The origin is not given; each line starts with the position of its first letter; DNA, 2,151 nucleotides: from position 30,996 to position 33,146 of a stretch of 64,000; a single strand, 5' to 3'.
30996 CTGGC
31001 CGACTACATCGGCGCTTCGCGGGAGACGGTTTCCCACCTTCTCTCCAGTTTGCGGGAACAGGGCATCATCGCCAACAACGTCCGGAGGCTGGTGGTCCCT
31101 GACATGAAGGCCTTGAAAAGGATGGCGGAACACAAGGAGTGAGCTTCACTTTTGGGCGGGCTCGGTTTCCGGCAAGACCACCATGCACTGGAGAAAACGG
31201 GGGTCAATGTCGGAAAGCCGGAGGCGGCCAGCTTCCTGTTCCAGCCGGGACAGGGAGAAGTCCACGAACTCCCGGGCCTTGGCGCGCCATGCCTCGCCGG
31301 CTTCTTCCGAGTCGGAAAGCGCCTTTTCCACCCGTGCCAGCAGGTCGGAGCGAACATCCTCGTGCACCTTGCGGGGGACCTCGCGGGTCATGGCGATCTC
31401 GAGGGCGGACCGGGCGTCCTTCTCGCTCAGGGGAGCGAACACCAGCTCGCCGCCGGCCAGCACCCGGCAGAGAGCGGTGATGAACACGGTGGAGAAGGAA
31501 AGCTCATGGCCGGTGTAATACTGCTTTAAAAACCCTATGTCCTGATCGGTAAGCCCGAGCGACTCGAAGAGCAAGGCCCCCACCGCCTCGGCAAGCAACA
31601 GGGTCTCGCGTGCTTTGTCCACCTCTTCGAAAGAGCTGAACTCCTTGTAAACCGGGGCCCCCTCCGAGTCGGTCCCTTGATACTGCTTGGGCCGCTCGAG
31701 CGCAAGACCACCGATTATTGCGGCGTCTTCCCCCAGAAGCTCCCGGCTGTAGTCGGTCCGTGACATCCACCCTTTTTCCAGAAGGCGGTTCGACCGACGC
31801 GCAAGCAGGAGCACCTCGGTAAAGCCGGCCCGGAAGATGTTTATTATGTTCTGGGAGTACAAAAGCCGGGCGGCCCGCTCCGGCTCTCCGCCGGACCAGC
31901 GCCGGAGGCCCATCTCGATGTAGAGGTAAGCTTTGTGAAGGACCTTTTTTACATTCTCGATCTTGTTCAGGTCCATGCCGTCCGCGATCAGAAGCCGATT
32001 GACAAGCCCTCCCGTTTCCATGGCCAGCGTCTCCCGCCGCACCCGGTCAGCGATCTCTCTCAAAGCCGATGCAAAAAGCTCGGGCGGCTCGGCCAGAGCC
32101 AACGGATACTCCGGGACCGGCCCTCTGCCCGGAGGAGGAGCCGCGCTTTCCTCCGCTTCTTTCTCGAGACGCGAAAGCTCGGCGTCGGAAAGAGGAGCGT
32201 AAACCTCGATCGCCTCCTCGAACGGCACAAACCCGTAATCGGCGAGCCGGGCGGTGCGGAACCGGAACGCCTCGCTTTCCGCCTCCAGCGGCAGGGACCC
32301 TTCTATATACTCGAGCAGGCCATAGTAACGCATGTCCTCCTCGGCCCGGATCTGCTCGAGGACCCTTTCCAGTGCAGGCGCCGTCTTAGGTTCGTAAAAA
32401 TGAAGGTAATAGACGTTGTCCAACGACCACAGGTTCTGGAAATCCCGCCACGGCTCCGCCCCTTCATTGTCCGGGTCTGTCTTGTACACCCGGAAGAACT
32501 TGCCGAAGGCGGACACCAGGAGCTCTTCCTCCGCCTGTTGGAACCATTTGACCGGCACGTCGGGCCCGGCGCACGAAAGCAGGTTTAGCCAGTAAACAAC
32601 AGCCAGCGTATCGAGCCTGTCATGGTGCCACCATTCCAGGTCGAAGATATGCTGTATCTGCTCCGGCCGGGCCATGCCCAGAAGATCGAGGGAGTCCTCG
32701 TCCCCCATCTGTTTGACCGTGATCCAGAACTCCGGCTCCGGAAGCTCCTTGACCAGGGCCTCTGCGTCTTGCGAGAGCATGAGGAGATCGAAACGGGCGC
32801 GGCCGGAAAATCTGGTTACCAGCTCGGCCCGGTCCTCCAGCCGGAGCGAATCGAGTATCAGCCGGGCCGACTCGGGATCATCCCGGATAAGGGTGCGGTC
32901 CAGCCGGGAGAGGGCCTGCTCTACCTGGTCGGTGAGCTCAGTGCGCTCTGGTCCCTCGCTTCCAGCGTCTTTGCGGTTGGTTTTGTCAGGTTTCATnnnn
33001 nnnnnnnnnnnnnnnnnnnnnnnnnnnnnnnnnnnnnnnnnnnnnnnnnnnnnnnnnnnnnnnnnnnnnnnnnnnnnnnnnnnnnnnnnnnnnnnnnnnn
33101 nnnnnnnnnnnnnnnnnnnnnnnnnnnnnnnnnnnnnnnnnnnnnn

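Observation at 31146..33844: Operon glutaredoxin-like -> FTR-catalytic-subunit-like/rubredoxin fusion -> 616-aa protein of unknown family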

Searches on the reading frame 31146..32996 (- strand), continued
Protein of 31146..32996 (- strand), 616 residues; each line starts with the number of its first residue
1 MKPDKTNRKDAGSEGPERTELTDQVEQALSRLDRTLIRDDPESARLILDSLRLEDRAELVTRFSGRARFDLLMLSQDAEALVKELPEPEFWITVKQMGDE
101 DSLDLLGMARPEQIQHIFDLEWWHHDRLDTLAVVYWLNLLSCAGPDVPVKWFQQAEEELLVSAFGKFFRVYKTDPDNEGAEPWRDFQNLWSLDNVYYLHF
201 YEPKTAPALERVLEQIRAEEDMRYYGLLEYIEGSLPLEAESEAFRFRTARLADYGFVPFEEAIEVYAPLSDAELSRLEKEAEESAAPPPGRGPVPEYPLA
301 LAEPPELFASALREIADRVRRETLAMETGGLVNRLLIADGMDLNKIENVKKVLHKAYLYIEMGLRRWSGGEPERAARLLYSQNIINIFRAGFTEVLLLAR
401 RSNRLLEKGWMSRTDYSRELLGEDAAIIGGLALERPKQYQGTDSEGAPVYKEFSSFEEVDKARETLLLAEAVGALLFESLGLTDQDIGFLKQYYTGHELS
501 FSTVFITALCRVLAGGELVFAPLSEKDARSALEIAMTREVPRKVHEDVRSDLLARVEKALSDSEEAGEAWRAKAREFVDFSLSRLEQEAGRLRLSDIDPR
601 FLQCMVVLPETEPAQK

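Call 29: search_protein_representatives(alignment_id=A1)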
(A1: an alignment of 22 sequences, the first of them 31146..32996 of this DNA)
Query: 22 sequences, 599 profile positions. Proteins with E-value up to 0.001 (for the whole library): 3633; up to 1e-10: 2746; up to 1e-30: 1503. The best 150 are listed.
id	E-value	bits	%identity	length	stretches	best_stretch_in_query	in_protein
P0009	1.0e-251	853.2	-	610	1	9-597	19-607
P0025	9.6e-232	787.2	-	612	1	8-597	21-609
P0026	1.9e-176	604.5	-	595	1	12-596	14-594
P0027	2.0e-153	528.6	-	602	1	8-596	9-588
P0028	1.2e-136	473.2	-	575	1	38-595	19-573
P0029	2.5e-126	439.1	-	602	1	11-596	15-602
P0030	3.0e-125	435.5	-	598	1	18-596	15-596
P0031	3.8e-124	431.9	-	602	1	22-598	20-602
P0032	2.9e-122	425.6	-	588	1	29-596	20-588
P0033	1.2e-121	423.6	-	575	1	26-596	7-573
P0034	1.4e-121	423.3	-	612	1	17-596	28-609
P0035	1.0e-120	420.5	-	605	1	10-596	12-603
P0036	2.3e-120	419.4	-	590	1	23-596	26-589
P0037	3.5e-120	418.8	-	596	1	13-595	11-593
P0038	8.9e-119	414.1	-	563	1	46-597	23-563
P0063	4.9e-110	385.3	-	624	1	35-548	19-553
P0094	2.4e-105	369.8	-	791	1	38-597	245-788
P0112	2.8e-103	362.9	-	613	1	38-595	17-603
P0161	7.4e-99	348.3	-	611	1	39-596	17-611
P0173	2.8e-97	343.1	-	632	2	167-592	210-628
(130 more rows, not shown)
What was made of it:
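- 31146..32996 (-): DUF6178 family protein (616 aa), soluble and mostly alpha-helical, function unknown. It is a separate unit that sits beside the redox pair only in this narrow lineage. The family has 3633 representatives at 50% identity (call 29).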

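Call 30: fold_search(model_id=the predicted structure, library=pdb)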
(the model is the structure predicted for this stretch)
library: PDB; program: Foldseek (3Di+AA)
matches with E <= 10: 214; with E <= 0.001: 0
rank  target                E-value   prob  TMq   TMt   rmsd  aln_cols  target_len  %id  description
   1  3w3w_A                5.6e-02  0.23  0.13  0.09  27.9       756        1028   11  Crystal structure of Kap121p bound to Ste12p (released 2013-04-10)
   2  5dse_C                7.8e-02  0.16  0.12  0.11  28.2       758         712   12  Crystal Structure of the TTC7B/Hyccin Complex (released 2015-12-02)
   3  3w3x_A                1.4e-01  0.15  0.13  0.09  28.2       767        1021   11  Crystal structure of Kap121p bound to Pho4p (released 2013-04-10)
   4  7rwb_A                1.8e-01  0.20  0.15  0.15  19.5       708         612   11  AP2 bound to the APA domain of SGIP in the presence of heparin (released 2022-03-30)
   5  1g3j_C                2.1e-01  0.30  0.15  0.19  23.1       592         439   11  CRYSTAL STRUCTURE OF THE XTCF3-CBD/BETA-CATENIN ARMADILLO REPEAT COMPLEX (released 2000-12-11)
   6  4zj7_A                2.9e-01  0.18  0.16  0.11  25.4       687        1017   11  Crystal structure of the karyopherin Kap121p bound to the extreme C-terminus of the protein phosphatase Cdc14p (released 2015-06-03)
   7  6vaa_B                3.1e-01  0.10  0.13  0.08  30.1       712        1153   10  Structure of the Fanconi Anemia ID complex bound to ICL DNA (released 2020-03-18)
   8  8a5x                  3.3e-01  0.15  0.12  0.15  25.8       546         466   10  Crystal structure of phosphatidyl inositol 4-kinase II beta in complex with MM1373 (released 2022-10-05)
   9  3w3t                  4.1e-01  0.11  0.13  0.10  23.9       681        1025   12  Crystal structure of Kap121p (released 2013-04-10)
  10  3w3y_A                4.9e-01  0.12  0.14  0.10  28.3       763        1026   11  Crystal structure of Kap121p bound to Nup53p (released 2013-04-10)
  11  3wyg_C                5.1e-01  0.11  0.13  0.10  21.1       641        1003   13  Crystal structure of Xpo1p-PKI-Gsp1p-GTP complex (released 2014-11-12)
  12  4rv1_B                5.5e-01  0.16  0.15  0.20  19.9       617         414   11  Crystal Structure of Engineered Protein. Northeast Structural Genomics Consortium (NESG) Target OR497. (released 2014-12-10)
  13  6x2o_C                5.5e-01  0.11  0.13  0.10  20.9       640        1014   12  Crystal Structure of unliganded CRM1(E571K)-Ran-RanBP1 (released 2020-07-01)
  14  5yro_C                5.5e-01  0.11  0.13  0.10  21.5       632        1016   13  RanL182A in complex with RanBP1-CRM1 (released 2018-11-21)
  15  3gjx_A                5.5e-01  0.09  0.11  0.07  24.2       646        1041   10  Crystal Structure of the Nuclear Export Complex CRM1-Snurportin1-RanGTP (released 2009-05-26)
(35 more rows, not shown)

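Call 31: search_solved_structures(query=A1, max_evalue=10, show_alignments=3)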
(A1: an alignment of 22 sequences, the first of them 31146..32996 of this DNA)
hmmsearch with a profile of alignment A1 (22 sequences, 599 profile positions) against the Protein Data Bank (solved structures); distinct sequences matched with E-value up to 10: 2.
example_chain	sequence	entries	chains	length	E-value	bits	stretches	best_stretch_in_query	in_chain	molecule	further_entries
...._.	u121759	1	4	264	1.4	10.6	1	170-207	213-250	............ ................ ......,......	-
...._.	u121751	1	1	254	1.5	10.4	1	170-205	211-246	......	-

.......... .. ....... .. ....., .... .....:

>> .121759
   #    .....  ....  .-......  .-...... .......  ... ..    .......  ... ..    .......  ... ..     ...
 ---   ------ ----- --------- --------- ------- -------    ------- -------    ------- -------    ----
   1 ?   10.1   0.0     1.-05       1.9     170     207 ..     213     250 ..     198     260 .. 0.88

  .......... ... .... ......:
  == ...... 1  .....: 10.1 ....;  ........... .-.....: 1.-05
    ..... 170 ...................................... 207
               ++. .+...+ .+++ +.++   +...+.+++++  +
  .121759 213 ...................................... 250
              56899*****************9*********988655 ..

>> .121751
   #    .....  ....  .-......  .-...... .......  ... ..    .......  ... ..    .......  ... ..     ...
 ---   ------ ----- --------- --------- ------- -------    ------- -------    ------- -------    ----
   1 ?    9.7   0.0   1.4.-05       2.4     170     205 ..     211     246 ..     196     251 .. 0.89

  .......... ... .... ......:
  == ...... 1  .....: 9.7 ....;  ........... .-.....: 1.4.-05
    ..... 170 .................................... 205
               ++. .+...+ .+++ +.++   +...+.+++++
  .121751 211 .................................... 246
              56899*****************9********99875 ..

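Call 34: find_related_loci(query=A2, collection=metagenome_contigs, flank=5000)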
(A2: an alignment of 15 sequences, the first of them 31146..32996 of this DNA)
Query A2 (616 aa) in metagenome_contigs; peptide patterns used: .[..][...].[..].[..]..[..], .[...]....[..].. (x = any residue, [..] = any of these).
57 stretches matched a pattern; 11 encode a relative of the query (tblastn E <= 1e-3); 11 distinct loci.
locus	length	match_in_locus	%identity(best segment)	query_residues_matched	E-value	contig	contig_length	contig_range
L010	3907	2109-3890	64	21-615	0e+0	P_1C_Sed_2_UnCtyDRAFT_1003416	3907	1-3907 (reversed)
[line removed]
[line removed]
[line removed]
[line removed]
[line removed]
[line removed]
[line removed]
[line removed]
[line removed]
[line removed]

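Call 57: search_protein_families(library=pfam, proteins=[L004:4454-6013:+, L004:8090-9406:-, L004:2893-3921:+, L005:4853-5629:-, L005:7598-8920:-, L012:152-943:+, L012:2901-4094:+, L018:4105-4962:+, L018:6773-7804:+, L014:1896-2525:-], max_evalue=0.001)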
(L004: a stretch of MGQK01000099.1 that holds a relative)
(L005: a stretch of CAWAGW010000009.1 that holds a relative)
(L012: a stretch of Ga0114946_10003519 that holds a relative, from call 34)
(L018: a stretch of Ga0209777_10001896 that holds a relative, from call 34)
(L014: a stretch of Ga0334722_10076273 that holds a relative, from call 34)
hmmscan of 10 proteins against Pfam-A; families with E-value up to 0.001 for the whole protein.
L004:4454-6013:+ (519 aa): 0 families

L004:8090-9406:- (438 aa): 5 families
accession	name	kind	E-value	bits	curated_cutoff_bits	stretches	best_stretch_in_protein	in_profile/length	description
PF00483.29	NTP_transferase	-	8e-49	166.9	21.2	1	7-265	3-243/245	Nucleotidyl transferase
PF24894.1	Hexapep_GlmU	-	9.8e-09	35.7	23.3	1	293-367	8-82/104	GlmU-like, C-terminal hexapeptide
PF25084.1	LbH_EIF2B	-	1.2e-07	32.1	54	1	304-368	22-87/105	EIF2B subunit epsilon LbH domain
PF12804.13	NTP_transf_3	-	8.7e-07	29.7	27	1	7-213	2-146/160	MobA-like NTP transferase domain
PF25087.1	GMPPB_C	-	0.00049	20.2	39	1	318-362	21-65/110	GMPPB C-terminal domain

L004:2893-3921:+ (342 aa): 0 families

L005:4853-5629:- (258 aa): 3 families
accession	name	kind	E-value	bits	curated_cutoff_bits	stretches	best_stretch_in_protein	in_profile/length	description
PF00005.33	ABC_tran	-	4.2e-23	82.9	25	1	17-160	1-135/137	ABC transporter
PF13304.12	AAA_21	-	2.1e-06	28.5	27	0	30-47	2-19/304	AAA domain, putative AbiEii toxin, Type IV TA system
PF02463.25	SMC_N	-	0.00019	21.3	40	0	18-53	16-53/220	RecF/RecN/SMC N terminal domain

L005:7598-8920:- (440 aa): 2 families
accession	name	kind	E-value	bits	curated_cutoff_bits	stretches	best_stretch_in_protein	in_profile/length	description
PF00919.26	UPF0004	-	1.4e-22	80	27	1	5-96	2-95/98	Uncharacterized protein family UPF0004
PF04055.27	Radical_SAM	-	1e-20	75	29.5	1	150-321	2-166/166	Radical SAM superfamily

L012:152-943:+ (263 aa): 1 family
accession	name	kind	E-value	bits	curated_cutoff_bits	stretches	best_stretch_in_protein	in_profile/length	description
PF01061.29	ABC2_membrane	-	7.5e-15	55.5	26.9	1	15-221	3-208/211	ABC-2 type transporter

L012:2901-4094:+ (397 aa): 1 family
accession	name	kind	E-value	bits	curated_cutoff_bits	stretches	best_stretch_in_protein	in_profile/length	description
PF07608.17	DUF1571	-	4.8e-43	147.5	27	1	195-395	2-207/208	Protein of unknown function (DUF1571)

L018:4105-4962:+ (285 aa): 7 families
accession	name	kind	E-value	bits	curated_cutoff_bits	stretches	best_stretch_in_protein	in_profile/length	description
PF13614.12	AAA_31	-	3.5e-59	200.1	27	1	17-191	2-176/177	AAA domain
PF01656.29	CbiA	-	5.2e-30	104.4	25.4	1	19-243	1-125/125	CobQ/CobB/MinD/ParA nucleotide binding domain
PF10609.15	ParA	-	4.5e-11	43.1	27.1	1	17-263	4-245/246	NUBPL iron-transfer P-loop NTPase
PF00142.24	Fer4_NifH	-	8e-11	42.4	25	1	19-61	3-44/271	4Fe-4S iron sulfur cluster binding proteins, NifH/frxC family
PF09140.17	MipZ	-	1e-08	35.2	20.7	1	18-56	2-40/262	ATPase MipZ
PF06564.18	CBP_BcsQ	-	2.6e-08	34.1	21.3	0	108-261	90-231/234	Cellulose biosynthesis protein BcsQ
PF02374.21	ArsA_ATPase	-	3.3e-05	23.7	24.3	1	24-57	8-41/305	Anion-transporting ATPase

L018:6773-7804:+ (343 aa): 2 families
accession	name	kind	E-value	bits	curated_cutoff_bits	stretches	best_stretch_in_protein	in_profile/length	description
PF12728.13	HTH_17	-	0.00044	20.9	27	0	19-55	12-46/51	Helix-turn-helix domain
PF08614.16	ATG16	-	0.00066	20.3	33.7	0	65-168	46-154/200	Autophagy protein 16 (ATG16)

L014:1896-2525:- (209 aa): 0 families

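Call 59: search_protein_families(library=pfam, alignment_id=A1, max_evalue=1)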
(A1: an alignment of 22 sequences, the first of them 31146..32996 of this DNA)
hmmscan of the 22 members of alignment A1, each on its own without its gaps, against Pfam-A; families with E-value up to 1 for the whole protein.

A. member 1, window:31146-32996:- (616 aa): 1 family
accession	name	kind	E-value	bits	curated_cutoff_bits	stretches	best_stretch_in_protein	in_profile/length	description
PF19676.4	DUF6178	-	1.9e-126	423.2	25.5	1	48-607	4-560/561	Family of unknown function (DUF6178)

B. families by the number of members that match (of 22 scanned): 11 families
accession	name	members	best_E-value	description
PF19676.4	DUF6178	22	1.8e-143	Family of unknown function (DUF6178)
PF03448.22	MgtE_N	5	0.0029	MgtE intracellular N domain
PF20046.4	DUF6448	2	0.048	Family of unknown function (DUF6448)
PF18670.6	V_ATPase_I_N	1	0.018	V-type ATPase subunit I, N-terminal domain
PF21486.3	NUP120_helical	1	0.02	Nucleoporin NUP120, helical domain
PF11483.13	DUF3209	1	0.028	Protein of unknown function (DUF3209)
PF19750.4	DUF6237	1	0.14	Family of unknown function (DUF6237)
PF10025.14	DUF2267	1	0.29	Uncharacterized conserved protein (DUF2267)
PF10819.13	DUF2564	1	0.35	Protein of unknown function (DUF2564)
PF05402.18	PqqD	1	0.82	Coenzyme PQQ synthesis protein D (PqqD)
PF16914.10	TetR_C_12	1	0.83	Bacterial transcriptional repressor C-terminal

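Call 72: find_encoding_contigs(protein=P0001, flank=3000, max_places=3)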
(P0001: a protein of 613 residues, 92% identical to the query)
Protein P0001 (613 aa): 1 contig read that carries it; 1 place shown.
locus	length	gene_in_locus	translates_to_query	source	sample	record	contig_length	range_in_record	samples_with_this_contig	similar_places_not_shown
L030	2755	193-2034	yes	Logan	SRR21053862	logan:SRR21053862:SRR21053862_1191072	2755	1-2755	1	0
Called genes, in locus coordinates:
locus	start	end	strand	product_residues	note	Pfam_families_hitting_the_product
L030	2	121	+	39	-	?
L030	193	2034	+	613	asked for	PF19676:DUF6178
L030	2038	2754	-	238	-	?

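Call 80: search_protein_families(library=pfam, proteins=[P0094, P0173, P0063, P0112, P0161], max_evalue=0.01)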
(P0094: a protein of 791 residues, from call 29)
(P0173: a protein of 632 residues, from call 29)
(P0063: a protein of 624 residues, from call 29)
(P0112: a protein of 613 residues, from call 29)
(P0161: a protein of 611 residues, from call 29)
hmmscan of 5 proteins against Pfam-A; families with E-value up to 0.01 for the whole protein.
P0094 (791 aa): 1 family
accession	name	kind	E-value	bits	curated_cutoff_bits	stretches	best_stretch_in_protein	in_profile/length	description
PF19676.4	DUF6178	-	3.3e-114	382.8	25.5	1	245-786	8-560/561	Family of unknown function (DUF6178)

P0173 (632 aa): 1 family
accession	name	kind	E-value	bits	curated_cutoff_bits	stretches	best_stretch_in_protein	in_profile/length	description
PF19676.4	DUF6178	-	2.6e-143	478.9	25.5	2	208-631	134-560/561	Family of unknown function (DUF6178)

P0063 (624 aa): 2 families
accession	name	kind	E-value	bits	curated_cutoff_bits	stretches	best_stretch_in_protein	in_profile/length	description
PF19676.4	DUF6178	-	2.8e-106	356.6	25.5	1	22-575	8-537/561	Family of unknown function (DUF6178)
PF03448.22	MgtE_N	-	0.0072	17.3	25.9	0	43-87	49-93/102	MgtE intracellular N domain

P0112 (613 aa): 1 family
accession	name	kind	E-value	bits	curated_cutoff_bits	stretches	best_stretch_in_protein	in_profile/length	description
PF19676.4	DUF6178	-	3.1e-152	508.3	25.5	1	14-603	6-560/561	Family of unknown function (DUF6178)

P0161 (611 aa): 1 family
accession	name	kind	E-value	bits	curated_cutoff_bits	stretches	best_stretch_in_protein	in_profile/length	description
PF19676.4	DUF6178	-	5.2e-150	501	25.5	1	16-611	8-561/561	Family of unknown function (DUF6178)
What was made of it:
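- Tried and rejected: P0094, P0173, P0063, P0112 and P0161 showed nothing informative (call 80).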

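Call 81: search_protein_families(library=padloc, proteins=[window:31146-32996:-, L006:4662-5894:+], max_evalue=0.01)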
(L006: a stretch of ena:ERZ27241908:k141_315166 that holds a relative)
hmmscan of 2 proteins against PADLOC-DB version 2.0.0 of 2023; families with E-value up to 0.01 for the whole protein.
window:31146-32996:- (616 aa): 0 families

L006:4662-5894:+ (410 aa): 0 families
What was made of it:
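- Tried and rejected: No real hit (call 81).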

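Call 82: search_dna_similar(query=window:31146-32996:-, collection=plasmids, mode=protein, max_evalue=0.001, max_rows=20)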
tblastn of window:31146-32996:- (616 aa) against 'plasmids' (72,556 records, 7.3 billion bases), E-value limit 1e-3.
No match.
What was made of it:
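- Tried and rejected: No match (call 82).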

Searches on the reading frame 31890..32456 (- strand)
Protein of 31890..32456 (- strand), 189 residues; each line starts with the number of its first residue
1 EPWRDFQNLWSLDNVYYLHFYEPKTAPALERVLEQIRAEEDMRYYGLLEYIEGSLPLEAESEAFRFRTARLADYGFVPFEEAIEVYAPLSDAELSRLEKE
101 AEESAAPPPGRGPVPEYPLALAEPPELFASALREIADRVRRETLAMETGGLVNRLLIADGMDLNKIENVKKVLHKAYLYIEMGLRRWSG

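Call 32: search_protein_families(library=pfam, proteins=[window:31890-32456:-], max_evalue=10)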
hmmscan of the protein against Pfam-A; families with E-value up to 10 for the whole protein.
window:31890-32456:- (189 aa): 1 family
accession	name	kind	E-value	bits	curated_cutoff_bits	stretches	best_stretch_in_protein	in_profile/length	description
PF19676.4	DUF6178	-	9.3e-42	143.6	25.5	1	5-185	140-322/561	Family of unknown function (DUF6178)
